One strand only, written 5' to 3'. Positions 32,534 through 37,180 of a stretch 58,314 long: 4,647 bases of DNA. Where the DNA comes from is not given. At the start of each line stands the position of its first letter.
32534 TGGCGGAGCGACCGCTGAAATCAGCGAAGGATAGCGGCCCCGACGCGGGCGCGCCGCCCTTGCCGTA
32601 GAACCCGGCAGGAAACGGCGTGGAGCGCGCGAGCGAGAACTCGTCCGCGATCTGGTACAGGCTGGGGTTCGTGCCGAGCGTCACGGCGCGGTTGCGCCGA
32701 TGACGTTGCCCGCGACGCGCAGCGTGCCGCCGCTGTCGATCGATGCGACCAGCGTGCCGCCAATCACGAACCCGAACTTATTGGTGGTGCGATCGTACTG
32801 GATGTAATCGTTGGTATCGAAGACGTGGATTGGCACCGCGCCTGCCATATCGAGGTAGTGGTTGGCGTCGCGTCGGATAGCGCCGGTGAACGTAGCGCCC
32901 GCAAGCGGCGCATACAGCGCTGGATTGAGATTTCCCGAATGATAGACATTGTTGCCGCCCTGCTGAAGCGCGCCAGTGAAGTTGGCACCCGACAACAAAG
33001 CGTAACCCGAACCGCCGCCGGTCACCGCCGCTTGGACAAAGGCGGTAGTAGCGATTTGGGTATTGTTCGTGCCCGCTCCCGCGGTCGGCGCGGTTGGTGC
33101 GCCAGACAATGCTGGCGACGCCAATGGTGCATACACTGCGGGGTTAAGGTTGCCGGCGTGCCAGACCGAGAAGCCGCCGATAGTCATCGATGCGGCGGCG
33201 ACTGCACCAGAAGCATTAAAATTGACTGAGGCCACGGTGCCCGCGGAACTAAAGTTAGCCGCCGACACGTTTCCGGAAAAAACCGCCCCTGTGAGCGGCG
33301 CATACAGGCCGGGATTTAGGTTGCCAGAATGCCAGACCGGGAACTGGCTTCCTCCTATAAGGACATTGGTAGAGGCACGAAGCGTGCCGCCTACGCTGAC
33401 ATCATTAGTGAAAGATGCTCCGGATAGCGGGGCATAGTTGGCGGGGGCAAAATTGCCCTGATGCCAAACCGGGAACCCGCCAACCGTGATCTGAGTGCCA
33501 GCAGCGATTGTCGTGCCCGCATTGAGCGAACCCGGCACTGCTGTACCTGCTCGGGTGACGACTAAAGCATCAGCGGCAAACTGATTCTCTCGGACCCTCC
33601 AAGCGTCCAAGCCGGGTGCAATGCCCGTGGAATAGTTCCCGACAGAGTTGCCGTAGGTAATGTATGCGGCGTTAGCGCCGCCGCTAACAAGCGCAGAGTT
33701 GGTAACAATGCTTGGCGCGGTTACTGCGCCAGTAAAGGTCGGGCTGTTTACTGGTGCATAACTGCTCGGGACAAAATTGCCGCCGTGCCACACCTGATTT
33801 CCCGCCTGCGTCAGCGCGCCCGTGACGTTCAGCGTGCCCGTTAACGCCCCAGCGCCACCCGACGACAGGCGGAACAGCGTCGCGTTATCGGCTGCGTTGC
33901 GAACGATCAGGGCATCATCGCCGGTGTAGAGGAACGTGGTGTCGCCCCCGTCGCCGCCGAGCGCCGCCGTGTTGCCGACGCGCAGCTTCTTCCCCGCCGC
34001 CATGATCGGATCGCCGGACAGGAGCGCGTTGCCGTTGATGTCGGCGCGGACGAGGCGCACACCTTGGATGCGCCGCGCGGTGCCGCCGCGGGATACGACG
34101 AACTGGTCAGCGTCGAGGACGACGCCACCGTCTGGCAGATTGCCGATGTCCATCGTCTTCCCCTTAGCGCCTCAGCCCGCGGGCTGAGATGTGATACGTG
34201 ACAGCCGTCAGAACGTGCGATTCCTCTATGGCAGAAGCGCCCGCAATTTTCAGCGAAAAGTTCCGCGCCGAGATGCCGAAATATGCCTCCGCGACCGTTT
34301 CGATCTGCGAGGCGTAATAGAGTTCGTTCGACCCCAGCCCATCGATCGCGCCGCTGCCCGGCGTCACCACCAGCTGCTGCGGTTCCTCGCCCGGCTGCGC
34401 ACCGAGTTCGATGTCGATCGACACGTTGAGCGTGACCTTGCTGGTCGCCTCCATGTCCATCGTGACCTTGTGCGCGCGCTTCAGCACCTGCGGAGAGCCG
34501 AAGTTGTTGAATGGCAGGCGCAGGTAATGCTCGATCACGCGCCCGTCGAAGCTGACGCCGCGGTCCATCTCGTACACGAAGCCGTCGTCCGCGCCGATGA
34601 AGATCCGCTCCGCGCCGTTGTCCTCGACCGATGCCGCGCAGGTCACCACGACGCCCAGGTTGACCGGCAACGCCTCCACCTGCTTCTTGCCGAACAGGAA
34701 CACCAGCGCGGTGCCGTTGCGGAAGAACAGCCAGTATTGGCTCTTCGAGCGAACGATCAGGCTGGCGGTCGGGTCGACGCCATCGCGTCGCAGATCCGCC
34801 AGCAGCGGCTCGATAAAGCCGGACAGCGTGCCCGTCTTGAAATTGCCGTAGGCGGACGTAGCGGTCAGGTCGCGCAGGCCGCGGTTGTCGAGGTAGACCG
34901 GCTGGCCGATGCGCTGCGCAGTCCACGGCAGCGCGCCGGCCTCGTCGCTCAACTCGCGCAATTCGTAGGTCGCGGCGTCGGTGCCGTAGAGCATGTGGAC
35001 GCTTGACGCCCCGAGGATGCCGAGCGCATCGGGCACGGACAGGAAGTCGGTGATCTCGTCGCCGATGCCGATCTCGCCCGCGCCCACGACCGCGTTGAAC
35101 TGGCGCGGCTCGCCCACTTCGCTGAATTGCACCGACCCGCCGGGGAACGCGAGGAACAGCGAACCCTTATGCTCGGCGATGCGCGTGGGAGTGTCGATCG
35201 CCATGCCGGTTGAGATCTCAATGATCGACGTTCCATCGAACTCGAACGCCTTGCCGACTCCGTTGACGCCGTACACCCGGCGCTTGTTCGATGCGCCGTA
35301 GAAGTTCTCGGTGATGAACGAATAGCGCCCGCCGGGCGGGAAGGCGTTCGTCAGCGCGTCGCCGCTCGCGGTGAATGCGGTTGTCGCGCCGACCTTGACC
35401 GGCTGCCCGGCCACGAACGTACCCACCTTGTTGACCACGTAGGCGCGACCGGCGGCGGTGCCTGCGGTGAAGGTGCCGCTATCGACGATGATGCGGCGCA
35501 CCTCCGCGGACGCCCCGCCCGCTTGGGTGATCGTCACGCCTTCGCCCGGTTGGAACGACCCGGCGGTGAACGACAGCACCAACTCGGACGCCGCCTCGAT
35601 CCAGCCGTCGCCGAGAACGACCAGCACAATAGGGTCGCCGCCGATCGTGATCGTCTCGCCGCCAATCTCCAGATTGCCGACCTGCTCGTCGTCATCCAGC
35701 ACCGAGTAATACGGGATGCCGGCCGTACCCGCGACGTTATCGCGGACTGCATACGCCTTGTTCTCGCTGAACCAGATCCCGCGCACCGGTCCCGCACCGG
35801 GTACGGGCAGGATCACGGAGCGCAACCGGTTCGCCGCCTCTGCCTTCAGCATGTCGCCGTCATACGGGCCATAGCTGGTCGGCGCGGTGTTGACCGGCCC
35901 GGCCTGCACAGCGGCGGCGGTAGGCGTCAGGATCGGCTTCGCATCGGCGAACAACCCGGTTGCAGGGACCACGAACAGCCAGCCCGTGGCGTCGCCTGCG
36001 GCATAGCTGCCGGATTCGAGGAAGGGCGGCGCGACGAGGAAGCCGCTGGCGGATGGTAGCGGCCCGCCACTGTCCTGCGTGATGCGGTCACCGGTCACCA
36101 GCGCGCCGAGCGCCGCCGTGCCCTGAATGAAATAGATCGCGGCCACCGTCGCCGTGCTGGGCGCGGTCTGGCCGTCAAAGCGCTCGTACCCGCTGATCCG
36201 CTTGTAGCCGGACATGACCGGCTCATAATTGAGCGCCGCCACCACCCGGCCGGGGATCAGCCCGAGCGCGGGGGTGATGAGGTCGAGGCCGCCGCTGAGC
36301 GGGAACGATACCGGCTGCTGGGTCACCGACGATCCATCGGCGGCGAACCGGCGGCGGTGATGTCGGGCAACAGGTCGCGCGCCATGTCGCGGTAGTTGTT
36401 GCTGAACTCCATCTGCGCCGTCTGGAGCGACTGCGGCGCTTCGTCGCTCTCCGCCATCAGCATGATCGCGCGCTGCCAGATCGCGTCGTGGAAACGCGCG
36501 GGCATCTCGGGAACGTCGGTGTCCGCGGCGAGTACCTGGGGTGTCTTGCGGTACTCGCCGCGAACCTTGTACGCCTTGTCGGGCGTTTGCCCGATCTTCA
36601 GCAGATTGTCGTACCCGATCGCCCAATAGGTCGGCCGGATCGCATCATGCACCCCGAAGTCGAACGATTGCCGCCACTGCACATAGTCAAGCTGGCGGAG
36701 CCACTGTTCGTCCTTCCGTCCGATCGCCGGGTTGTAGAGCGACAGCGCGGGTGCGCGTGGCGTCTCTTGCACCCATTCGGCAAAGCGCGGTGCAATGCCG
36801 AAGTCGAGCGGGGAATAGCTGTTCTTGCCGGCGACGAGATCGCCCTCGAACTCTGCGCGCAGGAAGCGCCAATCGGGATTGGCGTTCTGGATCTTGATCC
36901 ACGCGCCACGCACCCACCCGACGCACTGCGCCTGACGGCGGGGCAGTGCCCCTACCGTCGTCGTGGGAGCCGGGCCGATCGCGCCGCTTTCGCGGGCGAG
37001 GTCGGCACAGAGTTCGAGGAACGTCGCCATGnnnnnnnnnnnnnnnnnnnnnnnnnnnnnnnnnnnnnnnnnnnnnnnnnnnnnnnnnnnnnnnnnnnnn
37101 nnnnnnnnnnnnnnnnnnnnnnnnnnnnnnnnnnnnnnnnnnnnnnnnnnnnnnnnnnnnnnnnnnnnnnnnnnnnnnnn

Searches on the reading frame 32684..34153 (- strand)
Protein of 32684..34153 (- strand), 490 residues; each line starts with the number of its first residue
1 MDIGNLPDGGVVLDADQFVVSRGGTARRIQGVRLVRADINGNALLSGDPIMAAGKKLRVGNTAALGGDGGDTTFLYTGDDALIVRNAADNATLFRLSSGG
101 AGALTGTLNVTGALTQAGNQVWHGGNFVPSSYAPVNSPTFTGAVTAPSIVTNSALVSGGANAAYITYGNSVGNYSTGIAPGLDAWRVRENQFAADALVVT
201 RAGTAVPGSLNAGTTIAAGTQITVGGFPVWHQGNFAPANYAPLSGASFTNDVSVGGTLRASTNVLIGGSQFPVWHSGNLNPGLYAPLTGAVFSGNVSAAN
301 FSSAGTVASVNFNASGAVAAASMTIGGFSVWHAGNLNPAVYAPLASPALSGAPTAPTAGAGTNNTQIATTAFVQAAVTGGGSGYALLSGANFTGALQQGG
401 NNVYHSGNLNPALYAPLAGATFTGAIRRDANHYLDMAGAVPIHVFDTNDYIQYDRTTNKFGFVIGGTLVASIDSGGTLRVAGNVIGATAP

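Call 26: search_protein_families(library=phrogs, proteins=[window:32684-34153:-], max_evalue=0.001)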
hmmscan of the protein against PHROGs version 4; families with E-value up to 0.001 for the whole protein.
window:32684-34153:- (490 aa): 11 families
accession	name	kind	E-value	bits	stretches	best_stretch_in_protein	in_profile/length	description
phrog_2631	-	tail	2.3e-14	53.9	1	327-378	341-382/644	tail fiber protein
phrog_6043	-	unknown function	7.9e-12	45.2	1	325-378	417-470/814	-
phrog_9625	-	unknown function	1.9e-11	43.3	1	342-413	866-934/1586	-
phrog_454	-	tail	3e-11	43.2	1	339-378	357-396/1376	tail fiber protein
phrog_7032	-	tail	3.8e-11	42.8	1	341-378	250-287/866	tail fiber protein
phrog_22682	-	tail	4.6e-10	40.2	1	333-395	169-233/400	tail fiber protein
phrog_4209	-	tail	2.1e-09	37.9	1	341-377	109-145/406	tail fiber protein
phrog_14570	-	unknown function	1.2e-06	28.4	1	339-398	274-333/540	-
phrog_30299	-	tail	2e-06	28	0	195-296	156-262/425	tail fiber protein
phrog_4549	-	tail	7.4e-06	25.4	1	339-378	269-308/869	tail fiber protein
phrog_3100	-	tail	2.1e-05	26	1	295-383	32-119/382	tail fiber protein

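Call 27: search_protein_families(library=pfam, proteins=[window:32684-34153:-], max_evalue=0.001)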
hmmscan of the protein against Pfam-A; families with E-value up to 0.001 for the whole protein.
window:32684-34153:- (490 aa): 0 families

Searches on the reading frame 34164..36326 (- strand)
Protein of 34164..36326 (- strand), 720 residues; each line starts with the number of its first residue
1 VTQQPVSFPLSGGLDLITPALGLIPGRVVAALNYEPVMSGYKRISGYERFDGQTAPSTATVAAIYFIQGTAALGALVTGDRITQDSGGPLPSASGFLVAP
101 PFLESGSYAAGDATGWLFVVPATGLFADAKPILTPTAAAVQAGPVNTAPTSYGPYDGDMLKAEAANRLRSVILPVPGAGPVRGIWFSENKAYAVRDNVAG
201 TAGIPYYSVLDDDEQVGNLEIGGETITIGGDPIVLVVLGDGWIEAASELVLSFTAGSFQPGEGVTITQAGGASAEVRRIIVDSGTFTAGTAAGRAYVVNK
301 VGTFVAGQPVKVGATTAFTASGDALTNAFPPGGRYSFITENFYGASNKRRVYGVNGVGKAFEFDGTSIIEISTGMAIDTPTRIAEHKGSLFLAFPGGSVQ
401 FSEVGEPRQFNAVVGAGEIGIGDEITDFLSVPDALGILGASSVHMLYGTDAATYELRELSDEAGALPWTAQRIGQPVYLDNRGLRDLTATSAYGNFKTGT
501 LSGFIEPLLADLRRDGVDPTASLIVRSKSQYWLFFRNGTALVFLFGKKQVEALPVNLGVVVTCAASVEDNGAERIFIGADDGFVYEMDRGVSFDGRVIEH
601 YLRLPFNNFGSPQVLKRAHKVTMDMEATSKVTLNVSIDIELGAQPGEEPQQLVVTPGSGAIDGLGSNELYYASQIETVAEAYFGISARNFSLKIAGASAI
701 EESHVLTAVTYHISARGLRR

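Call 26: search_protein_families(library=phrogs, proteins=[window:34164-36326:-], max_evalue=0.001)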
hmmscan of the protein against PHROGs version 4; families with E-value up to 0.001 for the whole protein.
window:34164-36326:- (720 aa): 1 family
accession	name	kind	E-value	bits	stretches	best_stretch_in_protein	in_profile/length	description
phrog_5107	-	lysis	1.1e-07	31.7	1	335-640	152-452/533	amidase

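Call 27: search_protein_families(library=pfam, proteins=[window:34164-36326:-], max_evalue=0.001)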
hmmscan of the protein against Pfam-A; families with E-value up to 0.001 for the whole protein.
window:34164-36326:- (720 aa): 0 families

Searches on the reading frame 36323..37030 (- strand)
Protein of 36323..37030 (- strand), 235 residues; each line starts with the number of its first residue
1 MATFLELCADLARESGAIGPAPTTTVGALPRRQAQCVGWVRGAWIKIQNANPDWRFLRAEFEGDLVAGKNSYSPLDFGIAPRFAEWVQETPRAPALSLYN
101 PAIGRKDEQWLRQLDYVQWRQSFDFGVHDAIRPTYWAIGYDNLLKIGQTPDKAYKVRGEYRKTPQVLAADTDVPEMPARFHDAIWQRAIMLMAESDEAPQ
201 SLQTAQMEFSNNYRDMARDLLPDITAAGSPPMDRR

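Call 26: search_protein_families(library=phrogs, proteins=[window:36323-37030:-], max_evalue=0.001)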
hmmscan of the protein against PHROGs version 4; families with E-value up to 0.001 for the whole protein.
window:36323-37030:- (235 aa): 1 family
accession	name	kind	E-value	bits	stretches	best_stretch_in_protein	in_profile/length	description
phrog_10775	-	tail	1e-10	42.7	1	34-219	35-220/237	tail protein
